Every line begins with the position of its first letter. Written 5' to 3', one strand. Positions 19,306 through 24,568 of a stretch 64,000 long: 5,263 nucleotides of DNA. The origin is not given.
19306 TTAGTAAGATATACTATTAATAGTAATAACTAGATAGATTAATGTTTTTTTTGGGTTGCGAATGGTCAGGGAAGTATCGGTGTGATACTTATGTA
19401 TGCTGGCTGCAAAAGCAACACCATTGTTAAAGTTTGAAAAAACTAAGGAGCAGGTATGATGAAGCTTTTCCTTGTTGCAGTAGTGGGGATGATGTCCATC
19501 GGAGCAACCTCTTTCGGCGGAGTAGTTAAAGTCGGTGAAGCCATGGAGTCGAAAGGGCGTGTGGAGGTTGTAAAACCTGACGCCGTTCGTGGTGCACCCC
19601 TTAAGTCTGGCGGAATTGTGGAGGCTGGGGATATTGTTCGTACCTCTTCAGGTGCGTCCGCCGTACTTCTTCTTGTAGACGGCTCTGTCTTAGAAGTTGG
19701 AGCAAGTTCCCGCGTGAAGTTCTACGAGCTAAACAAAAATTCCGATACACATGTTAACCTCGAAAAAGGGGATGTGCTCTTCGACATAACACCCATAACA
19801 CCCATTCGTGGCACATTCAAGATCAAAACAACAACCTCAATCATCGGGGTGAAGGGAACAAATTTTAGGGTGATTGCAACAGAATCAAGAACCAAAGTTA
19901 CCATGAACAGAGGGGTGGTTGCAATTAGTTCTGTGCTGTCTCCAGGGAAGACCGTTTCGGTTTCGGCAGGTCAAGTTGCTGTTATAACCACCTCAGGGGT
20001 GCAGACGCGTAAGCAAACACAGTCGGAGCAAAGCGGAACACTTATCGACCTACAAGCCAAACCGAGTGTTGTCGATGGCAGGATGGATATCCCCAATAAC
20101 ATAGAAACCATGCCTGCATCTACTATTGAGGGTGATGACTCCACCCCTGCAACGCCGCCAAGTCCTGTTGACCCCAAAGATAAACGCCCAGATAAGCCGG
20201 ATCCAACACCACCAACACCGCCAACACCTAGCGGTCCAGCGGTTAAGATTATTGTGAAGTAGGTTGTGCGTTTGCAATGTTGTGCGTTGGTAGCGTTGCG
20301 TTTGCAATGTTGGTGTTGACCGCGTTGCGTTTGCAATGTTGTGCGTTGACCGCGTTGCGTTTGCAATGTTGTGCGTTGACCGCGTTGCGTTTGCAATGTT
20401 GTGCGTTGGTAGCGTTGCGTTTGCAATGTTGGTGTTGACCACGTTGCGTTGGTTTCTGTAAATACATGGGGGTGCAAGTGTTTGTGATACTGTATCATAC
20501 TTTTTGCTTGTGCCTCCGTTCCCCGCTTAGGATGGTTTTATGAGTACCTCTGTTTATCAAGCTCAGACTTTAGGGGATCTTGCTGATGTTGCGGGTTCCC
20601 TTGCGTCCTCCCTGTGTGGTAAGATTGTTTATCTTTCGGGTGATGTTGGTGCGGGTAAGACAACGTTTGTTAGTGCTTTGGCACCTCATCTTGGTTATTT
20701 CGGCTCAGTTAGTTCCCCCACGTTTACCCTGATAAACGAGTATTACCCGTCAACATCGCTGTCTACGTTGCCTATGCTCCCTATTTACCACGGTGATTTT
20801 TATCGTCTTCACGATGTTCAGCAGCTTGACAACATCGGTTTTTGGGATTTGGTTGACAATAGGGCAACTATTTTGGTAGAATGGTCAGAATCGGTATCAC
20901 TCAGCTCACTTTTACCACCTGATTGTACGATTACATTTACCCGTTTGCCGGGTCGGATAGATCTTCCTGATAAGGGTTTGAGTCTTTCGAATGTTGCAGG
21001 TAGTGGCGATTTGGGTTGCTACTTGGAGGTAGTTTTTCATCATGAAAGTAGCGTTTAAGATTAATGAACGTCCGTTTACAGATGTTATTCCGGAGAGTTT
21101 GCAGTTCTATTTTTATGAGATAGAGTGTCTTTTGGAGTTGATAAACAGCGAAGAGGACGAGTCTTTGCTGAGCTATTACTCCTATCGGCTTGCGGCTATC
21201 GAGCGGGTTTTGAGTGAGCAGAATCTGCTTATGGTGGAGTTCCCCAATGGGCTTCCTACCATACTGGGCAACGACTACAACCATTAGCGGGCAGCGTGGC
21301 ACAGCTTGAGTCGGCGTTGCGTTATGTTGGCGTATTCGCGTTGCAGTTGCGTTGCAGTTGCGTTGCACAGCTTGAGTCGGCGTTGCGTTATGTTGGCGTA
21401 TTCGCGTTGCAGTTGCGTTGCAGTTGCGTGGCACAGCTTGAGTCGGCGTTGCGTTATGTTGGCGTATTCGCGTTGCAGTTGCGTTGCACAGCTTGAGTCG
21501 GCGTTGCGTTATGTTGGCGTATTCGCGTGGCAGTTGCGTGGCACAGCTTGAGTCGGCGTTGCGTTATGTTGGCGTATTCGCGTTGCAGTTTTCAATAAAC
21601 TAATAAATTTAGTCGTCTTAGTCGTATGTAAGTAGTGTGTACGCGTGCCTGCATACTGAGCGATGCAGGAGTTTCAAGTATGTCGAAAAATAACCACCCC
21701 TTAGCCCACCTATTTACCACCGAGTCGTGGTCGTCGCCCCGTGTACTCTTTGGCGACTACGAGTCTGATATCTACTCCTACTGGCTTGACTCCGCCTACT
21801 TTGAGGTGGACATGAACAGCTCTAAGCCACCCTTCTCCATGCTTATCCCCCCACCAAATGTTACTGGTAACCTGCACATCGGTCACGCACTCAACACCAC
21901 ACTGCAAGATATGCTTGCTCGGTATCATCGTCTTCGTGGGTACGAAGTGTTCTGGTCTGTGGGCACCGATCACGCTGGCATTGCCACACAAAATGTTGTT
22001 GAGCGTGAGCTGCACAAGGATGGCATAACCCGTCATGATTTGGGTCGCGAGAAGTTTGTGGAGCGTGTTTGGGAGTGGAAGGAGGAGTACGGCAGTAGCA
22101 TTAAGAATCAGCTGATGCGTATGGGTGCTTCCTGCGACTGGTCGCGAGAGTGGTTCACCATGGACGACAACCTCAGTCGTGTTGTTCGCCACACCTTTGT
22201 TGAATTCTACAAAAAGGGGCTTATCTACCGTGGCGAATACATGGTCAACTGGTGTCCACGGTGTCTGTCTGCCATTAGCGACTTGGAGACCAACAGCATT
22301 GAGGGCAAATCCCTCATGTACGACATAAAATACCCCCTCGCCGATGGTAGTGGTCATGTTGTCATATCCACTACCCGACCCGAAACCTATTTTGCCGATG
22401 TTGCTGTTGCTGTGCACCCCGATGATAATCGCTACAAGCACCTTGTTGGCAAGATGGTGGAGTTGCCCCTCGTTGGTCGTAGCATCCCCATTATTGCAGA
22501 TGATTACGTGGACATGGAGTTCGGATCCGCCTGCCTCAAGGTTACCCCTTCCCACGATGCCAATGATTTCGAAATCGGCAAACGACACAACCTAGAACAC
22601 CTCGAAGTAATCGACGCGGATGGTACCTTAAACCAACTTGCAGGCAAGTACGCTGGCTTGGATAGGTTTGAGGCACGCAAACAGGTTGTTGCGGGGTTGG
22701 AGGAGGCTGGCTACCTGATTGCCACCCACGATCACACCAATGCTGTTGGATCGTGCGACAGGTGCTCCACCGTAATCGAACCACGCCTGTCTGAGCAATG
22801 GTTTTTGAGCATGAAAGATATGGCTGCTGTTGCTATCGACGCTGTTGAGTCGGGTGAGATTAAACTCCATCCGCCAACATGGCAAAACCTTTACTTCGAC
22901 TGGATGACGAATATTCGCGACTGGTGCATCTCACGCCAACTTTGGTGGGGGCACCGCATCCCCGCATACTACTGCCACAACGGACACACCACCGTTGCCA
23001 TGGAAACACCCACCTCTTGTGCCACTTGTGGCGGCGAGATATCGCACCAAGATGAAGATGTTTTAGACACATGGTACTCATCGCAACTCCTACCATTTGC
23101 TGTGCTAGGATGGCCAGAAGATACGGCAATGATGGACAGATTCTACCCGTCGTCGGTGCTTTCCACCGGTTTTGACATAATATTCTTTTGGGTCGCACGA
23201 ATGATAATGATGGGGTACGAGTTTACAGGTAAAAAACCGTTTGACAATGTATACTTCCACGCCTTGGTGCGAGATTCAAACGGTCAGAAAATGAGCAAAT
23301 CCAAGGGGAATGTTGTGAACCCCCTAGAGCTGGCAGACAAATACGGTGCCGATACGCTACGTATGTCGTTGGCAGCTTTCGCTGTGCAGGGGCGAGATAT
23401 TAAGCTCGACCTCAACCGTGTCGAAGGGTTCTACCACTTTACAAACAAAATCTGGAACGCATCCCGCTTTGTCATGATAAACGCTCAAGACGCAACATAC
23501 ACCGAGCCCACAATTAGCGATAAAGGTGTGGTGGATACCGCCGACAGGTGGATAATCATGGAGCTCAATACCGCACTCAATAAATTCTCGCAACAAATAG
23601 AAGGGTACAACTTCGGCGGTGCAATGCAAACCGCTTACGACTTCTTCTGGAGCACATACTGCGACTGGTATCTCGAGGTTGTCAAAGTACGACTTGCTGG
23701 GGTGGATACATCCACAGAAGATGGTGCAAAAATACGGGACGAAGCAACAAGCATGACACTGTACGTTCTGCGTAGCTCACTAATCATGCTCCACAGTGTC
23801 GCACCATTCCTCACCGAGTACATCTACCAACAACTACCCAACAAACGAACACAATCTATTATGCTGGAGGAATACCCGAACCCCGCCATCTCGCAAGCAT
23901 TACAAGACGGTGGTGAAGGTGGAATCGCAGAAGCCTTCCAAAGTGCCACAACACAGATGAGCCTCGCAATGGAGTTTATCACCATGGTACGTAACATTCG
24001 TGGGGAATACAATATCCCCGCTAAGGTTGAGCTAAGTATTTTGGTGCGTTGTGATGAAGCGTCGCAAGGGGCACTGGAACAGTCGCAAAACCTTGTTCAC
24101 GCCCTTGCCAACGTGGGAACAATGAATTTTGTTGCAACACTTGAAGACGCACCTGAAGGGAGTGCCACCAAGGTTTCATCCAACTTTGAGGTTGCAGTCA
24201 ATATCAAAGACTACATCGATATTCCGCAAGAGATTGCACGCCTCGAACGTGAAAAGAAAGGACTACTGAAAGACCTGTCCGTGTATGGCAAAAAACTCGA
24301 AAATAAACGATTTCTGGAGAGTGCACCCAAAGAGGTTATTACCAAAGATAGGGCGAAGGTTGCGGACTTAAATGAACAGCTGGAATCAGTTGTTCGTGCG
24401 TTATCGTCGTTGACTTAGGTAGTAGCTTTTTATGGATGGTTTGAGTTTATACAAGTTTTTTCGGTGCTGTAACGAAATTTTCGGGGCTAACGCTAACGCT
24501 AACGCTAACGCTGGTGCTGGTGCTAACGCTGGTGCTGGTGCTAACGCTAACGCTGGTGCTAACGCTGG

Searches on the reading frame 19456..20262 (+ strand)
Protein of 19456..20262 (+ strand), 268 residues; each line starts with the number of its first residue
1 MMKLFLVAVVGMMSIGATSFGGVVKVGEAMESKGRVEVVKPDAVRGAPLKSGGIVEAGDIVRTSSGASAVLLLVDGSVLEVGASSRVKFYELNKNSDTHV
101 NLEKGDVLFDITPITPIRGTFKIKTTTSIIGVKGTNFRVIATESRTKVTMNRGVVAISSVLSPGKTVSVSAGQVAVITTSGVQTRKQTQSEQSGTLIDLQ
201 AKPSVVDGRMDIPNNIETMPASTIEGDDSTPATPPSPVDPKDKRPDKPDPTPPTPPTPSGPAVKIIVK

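Call 47: search_protein_families(library=pfam, proteins=[window:19456-20262:+], max_evalue=0.00001)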
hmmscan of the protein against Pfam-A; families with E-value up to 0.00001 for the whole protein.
window:19456-20262:+ (268 aa): 1 family
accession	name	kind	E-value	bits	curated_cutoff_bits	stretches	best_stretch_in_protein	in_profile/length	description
PF04773.18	FecR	-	1.1e-15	58.3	24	1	60-155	2-96/97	FecR protein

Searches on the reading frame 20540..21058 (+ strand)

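Call 47: search_protein_families(library=pfam, proteins=[window:20540-21058:+], max_evalue=0.00001)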
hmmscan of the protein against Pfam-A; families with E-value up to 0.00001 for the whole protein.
window:20540-21058:+ (172 aa): 1 family
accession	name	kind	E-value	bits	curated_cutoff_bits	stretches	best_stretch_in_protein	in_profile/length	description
PF02367.23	TsaE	-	4.4e-28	98.2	26.6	1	14-132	7-117/128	Threonylcarbamoyl adenosine biosynthesis protein TsaE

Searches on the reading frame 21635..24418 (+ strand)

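Call 47: search_protein_families(library=pfam, proteins=[window:21635-24418:+], max_evalue=0.00001)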
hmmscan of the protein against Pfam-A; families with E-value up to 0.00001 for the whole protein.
window:21635-24418:+ (927 aa): 6 families
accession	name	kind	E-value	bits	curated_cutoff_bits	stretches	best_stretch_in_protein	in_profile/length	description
PF00133.28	tRNA-synt_1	-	1e-137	459.7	22.7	1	46-592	2-414/414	tRNA synthetases class I (I, L, M and V)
PF08264.19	Anticodon_1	-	5.2e-32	111.2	25.1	1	637-802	1-146/148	Anticodon-binding domain of tRNA ligase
PF09334.17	tRNA-synt_1g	-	5.5e-24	85.1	20.1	2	75-217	9-133/391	tRNA synthetases class I (M)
PF10458.14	Val_tRNA-synt_C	-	3.6e-12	46.8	25.9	1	862-926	1-65/66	Valyl tRNA synthetase tRNA binding arm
PF13603.12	tRNA-synt_1_2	-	4.6e-09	36.5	25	1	272-331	86-145/185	Leucyl-tRNA synthetase, editing domain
PF01406.26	tRNA-synt_1e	-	7.8e-07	29.2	27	0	511-580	213-281/301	tRNA synthetases class I (C) catalytic domain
